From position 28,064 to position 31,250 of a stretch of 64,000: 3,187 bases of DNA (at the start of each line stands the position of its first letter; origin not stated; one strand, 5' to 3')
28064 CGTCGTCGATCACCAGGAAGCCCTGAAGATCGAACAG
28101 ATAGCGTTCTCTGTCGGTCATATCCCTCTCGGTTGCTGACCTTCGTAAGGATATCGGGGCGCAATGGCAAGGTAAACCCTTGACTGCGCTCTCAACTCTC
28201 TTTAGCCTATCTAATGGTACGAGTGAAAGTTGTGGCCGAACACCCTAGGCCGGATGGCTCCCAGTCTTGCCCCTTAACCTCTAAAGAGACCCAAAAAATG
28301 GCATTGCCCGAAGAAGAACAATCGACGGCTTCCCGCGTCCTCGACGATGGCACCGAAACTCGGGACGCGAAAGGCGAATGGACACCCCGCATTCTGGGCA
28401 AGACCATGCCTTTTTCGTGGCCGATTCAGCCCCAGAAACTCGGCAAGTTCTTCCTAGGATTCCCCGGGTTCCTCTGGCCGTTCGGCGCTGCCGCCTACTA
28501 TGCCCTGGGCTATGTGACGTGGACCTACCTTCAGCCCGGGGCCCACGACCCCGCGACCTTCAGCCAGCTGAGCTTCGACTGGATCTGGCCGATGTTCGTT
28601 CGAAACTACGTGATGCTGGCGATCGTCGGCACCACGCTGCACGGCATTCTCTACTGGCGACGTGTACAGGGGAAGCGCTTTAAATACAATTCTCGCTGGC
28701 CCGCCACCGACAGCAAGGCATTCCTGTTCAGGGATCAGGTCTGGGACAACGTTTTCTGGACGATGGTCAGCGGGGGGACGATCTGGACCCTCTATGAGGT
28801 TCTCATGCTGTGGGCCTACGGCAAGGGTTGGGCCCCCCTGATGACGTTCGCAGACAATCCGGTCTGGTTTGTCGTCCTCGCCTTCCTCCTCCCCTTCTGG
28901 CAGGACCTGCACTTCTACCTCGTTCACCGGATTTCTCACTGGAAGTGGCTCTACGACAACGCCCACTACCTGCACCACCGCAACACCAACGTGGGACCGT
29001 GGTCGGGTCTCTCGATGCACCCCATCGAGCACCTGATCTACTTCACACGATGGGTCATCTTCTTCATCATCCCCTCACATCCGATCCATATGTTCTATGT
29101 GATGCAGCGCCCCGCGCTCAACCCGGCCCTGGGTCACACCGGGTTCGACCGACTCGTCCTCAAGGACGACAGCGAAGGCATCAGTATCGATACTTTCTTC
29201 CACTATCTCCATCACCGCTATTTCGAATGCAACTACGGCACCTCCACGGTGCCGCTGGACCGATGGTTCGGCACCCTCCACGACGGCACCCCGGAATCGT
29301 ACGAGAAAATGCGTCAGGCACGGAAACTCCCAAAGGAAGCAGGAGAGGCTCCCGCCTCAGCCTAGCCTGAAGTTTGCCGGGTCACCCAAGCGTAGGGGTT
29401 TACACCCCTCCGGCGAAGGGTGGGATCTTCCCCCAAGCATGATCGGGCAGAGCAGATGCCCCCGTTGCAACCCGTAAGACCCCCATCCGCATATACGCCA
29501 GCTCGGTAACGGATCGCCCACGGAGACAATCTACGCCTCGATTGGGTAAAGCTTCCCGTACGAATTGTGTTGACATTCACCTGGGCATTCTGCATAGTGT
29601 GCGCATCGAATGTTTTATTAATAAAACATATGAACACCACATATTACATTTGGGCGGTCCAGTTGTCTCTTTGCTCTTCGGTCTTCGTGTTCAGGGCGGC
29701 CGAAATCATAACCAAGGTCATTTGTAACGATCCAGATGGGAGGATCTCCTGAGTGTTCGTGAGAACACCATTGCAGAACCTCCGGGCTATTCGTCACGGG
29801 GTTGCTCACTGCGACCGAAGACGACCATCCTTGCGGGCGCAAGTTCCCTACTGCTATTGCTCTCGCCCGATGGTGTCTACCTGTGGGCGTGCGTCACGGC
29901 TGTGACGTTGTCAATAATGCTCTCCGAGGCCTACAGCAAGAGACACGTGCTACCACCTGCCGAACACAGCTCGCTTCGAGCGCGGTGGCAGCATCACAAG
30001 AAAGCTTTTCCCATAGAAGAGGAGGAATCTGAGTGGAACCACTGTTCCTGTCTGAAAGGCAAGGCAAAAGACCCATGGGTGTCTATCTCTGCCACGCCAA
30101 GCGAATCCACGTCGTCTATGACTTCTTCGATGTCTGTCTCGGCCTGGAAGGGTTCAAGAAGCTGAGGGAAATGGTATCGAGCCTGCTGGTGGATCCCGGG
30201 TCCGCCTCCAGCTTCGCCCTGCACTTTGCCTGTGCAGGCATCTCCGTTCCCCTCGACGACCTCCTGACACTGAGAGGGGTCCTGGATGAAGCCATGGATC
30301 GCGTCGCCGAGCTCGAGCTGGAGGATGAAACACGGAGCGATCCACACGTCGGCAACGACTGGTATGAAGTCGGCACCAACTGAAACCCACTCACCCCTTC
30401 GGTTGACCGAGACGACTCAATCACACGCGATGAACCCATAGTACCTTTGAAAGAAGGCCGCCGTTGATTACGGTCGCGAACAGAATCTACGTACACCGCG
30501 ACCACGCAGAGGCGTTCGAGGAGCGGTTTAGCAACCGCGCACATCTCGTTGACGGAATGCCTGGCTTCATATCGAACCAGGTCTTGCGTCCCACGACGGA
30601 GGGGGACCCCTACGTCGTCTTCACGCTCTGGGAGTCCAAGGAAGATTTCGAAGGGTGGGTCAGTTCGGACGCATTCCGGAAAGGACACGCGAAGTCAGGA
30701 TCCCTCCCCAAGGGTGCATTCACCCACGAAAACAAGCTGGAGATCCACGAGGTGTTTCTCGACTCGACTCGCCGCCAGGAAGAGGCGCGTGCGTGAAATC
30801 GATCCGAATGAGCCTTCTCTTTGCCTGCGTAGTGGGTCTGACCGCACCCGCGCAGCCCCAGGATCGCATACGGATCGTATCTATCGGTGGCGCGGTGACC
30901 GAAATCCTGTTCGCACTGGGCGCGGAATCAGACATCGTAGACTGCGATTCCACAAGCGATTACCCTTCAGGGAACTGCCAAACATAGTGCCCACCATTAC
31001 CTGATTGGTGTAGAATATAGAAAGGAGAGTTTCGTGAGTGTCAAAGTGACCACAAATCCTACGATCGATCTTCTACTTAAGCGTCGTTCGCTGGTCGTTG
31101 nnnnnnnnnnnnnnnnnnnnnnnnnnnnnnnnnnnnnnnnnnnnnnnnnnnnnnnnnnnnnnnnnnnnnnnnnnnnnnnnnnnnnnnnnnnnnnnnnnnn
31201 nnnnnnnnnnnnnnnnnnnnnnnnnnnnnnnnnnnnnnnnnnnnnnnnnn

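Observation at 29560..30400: Lower-GC stretch with a consensus-like promoter, a perfect 20-bp palindrome and orphan ORFs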

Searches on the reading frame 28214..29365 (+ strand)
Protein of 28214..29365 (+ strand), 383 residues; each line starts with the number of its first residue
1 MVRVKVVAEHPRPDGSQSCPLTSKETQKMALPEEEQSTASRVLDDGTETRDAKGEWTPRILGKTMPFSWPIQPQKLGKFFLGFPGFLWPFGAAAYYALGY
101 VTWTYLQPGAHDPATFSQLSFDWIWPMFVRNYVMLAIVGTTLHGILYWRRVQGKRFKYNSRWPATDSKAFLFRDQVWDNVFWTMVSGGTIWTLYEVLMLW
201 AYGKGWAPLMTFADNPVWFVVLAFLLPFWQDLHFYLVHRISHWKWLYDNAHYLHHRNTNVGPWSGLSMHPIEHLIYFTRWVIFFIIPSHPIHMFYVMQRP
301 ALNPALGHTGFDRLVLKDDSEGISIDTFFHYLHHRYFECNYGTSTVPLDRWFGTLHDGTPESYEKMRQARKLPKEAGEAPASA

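Call 8: search_protein_families(library=pfam, proteins=[window:28214-29365:+], max_evalue=0.01)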
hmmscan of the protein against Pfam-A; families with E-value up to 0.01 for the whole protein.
window:28214-29365:+ (383 aa): 1 family
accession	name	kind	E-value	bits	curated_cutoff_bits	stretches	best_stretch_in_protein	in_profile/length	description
PF04116.19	FA_hydroxylase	-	5.2e-20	72.7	31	1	225-354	3-132/132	Fatty acid hydroxylase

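Call 42: search_protein_families(library=ncbifam, proteins=[window:28214-29365:+], max_evalue=0.01)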
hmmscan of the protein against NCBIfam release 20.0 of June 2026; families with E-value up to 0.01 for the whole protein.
window:28214-29365:+ (383 aa): 0 families

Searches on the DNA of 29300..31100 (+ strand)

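Call 69: search_rna_families(source=window, start=29300, end=31100, threshold=evalue, max_evalue=1)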
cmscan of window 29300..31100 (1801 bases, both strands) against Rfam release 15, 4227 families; matches with E-value up to 1: 1.
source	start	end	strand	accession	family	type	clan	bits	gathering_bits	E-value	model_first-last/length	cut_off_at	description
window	29614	29678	-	RF04334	Plastid-rpl16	Intron;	-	21.3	43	0.88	1-47/47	no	Plastid-rpl16 group II-D1 intron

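Call 90: search_dna_similar(query=window:29366-30463:+, collection=plasmids, mode=distant, max_rows=5)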
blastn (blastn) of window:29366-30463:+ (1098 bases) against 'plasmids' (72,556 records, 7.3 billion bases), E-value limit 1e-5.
No match.

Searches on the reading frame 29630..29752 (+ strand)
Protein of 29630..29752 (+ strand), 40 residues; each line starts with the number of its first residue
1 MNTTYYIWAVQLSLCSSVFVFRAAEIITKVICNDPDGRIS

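Call 8: search_protein_families(library=pfam, proteins=[window:29630-29752:+], max_evalue=0.01)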
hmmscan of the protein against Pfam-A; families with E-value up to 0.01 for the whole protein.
window:29630-29752:+ (40 aa): 0 families
